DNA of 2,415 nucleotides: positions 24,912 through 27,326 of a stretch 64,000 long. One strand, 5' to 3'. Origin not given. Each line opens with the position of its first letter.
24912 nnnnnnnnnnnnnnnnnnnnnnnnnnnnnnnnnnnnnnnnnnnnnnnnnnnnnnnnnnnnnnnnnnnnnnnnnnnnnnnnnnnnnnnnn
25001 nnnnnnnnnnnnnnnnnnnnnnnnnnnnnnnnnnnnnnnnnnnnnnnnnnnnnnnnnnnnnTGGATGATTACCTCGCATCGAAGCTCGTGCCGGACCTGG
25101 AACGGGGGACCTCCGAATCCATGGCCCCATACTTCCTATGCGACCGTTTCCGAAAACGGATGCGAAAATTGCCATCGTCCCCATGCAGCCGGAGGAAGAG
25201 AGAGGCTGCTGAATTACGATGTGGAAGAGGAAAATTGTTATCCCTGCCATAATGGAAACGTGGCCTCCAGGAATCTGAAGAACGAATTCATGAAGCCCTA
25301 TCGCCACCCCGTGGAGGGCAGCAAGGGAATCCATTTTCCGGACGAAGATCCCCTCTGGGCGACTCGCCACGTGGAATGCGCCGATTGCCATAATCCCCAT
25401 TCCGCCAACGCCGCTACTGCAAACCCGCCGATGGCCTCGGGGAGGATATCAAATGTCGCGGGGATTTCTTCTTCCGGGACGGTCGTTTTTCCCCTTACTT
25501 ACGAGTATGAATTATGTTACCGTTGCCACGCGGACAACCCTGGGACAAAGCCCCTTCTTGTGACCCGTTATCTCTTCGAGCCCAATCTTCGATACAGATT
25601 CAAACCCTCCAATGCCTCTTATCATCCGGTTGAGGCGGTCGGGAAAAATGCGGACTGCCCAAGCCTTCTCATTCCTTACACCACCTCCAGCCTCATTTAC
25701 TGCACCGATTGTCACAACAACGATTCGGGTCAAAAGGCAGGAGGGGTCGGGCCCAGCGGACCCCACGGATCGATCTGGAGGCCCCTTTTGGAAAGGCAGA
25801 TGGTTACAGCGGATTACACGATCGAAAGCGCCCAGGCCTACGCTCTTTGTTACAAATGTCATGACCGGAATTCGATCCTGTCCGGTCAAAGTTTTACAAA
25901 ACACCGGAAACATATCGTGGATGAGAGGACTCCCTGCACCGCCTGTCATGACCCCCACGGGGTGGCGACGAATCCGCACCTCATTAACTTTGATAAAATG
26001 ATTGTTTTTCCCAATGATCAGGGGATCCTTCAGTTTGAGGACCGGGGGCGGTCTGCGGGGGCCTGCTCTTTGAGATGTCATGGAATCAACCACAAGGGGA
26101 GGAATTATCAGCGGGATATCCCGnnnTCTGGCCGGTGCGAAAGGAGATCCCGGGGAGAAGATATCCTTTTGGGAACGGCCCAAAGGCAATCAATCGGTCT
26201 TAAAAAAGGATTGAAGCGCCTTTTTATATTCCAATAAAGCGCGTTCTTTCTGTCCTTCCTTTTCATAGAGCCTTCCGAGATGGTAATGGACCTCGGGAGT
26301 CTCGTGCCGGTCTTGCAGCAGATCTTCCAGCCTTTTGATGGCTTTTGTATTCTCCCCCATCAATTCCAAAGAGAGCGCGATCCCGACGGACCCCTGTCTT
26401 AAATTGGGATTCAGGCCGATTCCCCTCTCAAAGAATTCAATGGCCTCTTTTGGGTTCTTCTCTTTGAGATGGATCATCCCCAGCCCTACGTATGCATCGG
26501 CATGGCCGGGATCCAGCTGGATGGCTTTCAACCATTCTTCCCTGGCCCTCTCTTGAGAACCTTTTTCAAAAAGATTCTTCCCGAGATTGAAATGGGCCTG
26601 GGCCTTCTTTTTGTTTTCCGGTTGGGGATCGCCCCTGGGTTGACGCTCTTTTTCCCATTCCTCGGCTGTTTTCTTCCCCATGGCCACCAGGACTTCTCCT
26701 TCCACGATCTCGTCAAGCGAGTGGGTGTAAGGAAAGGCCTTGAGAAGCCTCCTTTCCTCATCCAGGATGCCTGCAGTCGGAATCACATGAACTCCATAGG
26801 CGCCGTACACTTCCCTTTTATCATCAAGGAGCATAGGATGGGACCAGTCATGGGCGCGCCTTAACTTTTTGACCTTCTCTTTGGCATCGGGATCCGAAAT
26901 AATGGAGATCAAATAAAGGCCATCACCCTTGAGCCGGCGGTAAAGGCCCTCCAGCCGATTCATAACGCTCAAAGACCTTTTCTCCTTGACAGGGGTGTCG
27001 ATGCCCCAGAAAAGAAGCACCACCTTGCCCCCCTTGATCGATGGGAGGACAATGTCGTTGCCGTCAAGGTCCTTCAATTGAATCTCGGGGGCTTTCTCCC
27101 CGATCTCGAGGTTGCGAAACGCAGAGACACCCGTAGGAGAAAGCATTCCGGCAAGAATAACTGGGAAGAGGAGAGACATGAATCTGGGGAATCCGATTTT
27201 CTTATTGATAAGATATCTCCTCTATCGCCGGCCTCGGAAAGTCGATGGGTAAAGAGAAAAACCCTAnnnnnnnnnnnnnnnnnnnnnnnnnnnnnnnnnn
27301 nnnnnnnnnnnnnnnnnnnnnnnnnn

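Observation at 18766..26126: Tandem modular duplication: [cytochrome - NHL lipoprotein] occurs twice around a [pentaheme cytochrome - barrel] core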

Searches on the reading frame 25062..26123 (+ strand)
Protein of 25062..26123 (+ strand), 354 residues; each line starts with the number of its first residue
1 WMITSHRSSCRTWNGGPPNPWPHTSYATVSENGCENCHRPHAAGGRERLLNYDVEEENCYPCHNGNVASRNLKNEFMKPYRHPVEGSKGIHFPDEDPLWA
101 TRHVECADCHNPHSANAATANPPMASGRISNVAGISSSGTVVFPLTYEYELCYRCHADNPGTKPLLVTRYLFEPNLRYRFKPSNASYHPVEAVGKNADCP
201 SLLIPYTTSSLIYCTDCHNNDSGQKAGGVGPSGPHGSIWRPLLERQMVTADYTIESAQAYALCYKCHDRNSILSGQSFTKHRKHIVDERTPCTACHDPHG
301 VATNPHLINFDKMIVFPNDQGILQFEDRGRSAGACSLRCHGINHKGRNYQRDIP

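Call 95: search_protein_representatives(protein=window:25062-26123:+)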
Query: 354 residues. Proteins with E-value up to 0.001 (for the whole library): 1623; up to 1e-10: 991; up to 1e-30: 303. The best 150 are listed.
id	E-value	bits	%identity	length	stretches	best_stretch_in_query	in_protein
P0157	3.5e-110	385.3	42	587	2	27-349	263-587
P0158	2.0e-101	356.5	48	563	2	1-349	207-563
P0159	4.3e-100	352.1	46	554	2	1-348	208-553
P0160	4.9e-98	345.3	47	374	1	1-348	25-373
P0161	3.6e-97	342.5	47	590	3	1-350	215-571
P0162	2.4e-96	339.7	48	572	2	1-350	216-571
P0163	5.2e-96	338.7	45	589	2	1-349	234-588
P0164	6.3e-96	338.4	46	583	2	1-349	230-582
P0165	1.5e-95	337.1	48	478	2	26-349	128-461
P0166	1.7e-93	330.4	49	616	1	32-348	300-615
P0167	4.4e-92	325.7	46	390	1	3-351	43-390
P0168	3.6e-91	322.7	44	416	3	1-345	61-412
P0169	7.8e-90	318.3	45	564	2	1-351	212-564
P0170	1.7e-89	317.2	52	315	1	54-349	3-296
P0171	1.5e-87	310.8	45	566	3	3-351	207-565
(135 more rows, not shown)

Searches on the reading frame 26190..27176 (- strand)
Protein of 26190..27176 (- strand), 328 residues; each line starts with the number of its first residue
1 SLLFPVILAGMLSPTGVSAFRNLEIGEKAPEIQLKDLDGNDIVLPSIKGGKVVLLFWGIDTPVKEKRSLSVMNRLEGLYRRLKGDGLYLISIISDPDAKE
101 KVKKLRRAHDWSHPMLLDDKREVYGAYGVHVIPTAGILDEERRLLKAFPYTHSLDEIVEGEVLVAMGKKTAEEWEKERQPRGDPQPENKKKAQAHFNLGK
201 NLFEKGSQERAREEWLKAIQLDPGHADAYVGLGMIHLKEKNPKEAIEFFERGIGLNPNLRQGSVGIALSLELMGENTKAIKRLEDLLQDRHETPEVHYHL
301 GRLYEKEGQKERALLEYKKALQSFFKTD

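Call 5: search_protein_families(library=pfam, proteins=[window:26190-27176:-], max_evalue=0.01)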
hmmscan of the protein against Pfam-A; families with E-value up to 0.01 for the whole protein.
window:26190-27176:- (328 aa): 19 families
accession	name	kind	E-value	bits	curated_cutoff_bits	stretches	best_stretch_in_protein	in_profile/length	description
PF07719.23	TPR_2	-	5.1e-22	76.6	27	3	192-225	1-34/34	Tetratricopeptide repeat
PF00515.34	TPR_1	-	5.8e-19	67.5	27.8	2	226-258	1-33/34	Tetratricopeptide repeat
PF13181.12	TPR_8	-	1.6e-18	65.6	25.7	2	226-258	1-33/34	Tetratricopeptide repeat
PF13414.12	TPR_11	-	5.5e-17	61.6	26.8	2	199-238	1-40/42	TPR repeat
PF13432.12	TPR_16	-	7.7e-15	55.5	32.7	2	197-257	2-62/65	Tetratricopeptide repeat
PF00578.27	AhpC-TSA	-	8.9e-15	55.2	26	1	25-142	1-119/124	AhpC/TSA family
PF14559.12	TPR_19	-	1e-11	45.4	25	2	217-258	16-57/68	Tetratricopeptide repeat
PF13174.12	TPR_6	-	1.7e-11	44.4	26.3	0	296-324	2-30/33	Tetratricopeptide repeat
PF13424.12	TPR_12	-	2.4e-10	40.9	30.1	2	193-253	4-72/77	Tetratricopeptide repeat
PF13428.12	TPR_14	-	2.4e-10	40.5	23.5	0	227-258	2-33/44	Tetratricopeptide repeat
PF08534.16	Redoxin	-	3.5e-10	40.3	26.6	1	26-148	3-132/148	Redoxin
PF13431.12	TPR_17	-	2e-09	37.4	24.4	1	215-247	2-34/34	Tetratricopeptide repeat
PF13176.12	TPR_7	-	5.9e-07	29.5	27.9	0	228-258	1-33/36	Tetratricopeptide repeat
PF13905.12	Thioredoxin_8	-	4.6e-06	27.3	27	1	51-142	2-92/94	Thioredoxin-like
PF23914.1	TPR_CcmH_CycH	-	9.4e-05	22.7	42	1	219-323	43-150/158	Cytochrome c-type biogenesis protein H TPR domain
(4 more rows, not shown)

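Call 8: search_protein_families(library=ncbifam, proteins=[window:26190-27176:-], max_evalue=0.01)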
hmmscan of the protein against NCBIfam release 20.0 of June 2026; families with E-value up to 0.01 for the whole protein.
window:26190-27176:- (328 aa): 29 families (the best 25 are shown)
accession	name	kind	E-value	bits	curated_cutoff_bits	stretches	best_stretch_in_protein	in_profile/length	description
NF041054.1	WAxxUGC_long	equivalog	1.1e-17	64.4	300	2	27-144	82-194/354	ResA-like WAxxUGC motif-containing protein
TIGR02917.1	PEP_TPR_lipo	equivalog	5.2e-17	61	312.2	1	188-322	359-493/899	XrtA/PEP-CTERM system TPR-repeat protein PrsT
TIGR02521.1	type_IV_pilW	equivalog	2.8e-16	59.8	154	2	183-258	22-97/234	type IV pilus biogenesis/stability protein PilW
NF002854.0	PRK03147.1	subfamily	1.2e-14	54.6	170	1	22-147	35-155/176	thiol-disulfide oxidoreductase ResA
NF047507.1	TPR_BatC_Lepto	exception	1e-12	48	175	2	182-242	86-144/214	TPR repeat-containing protein BatC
NF040959.1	MamA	equivalog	1.1e-12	47.9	200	1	188-321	33-166/204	magnetosome protein MamA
NF033762.1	social_mot_Tgl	equivalog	1.1e-10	41.3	225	1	184-321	23-163/252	social motility TPR repeat lipoprotein Tgl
TIGR02795.1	tol_pal_ybgF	equivalog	2.8e-09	37.6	90.1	1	186-250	33-100/119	tol-pal system protein YbgF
NF033758.1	gliding_GltE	equivalog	8e-09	35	225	1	188-256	286-355/411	adventurous gliding motility TPR repeat lipoprotein GltE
NF041202.1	StoA_CxxC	exception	1.5e-08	34.7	210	1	28-146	32-146/163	endospore biogenesis thiol-disulfide oxidoreductase StoA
NF008391.2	PRK11189.1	equivalog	2.9e-08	33.6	250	1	187-292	60-165/297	lipoprotein NlpI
TIGR02552.1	LcrH_SycD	equivalog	7.6e-08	32.2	104.8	1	195-288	21-114/136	SycD/LcrH family type III secretion system chaperone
NF002725.1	PRK02603.1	equivalog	1.2e-07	31.9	143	1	186-281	29-127/173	photosystem I assembly protein Ycf3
NF008756.0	PRK11788.1-4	equivalog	2e-07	30.4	474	1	270-315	45-90/389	lipopolysaccharide assembly protein LapB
NF008757.0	PRK11788.1-5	equivalog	2.8e-07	30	363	1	186-314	174-302/388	lipopolysaccharide assembly protein LapB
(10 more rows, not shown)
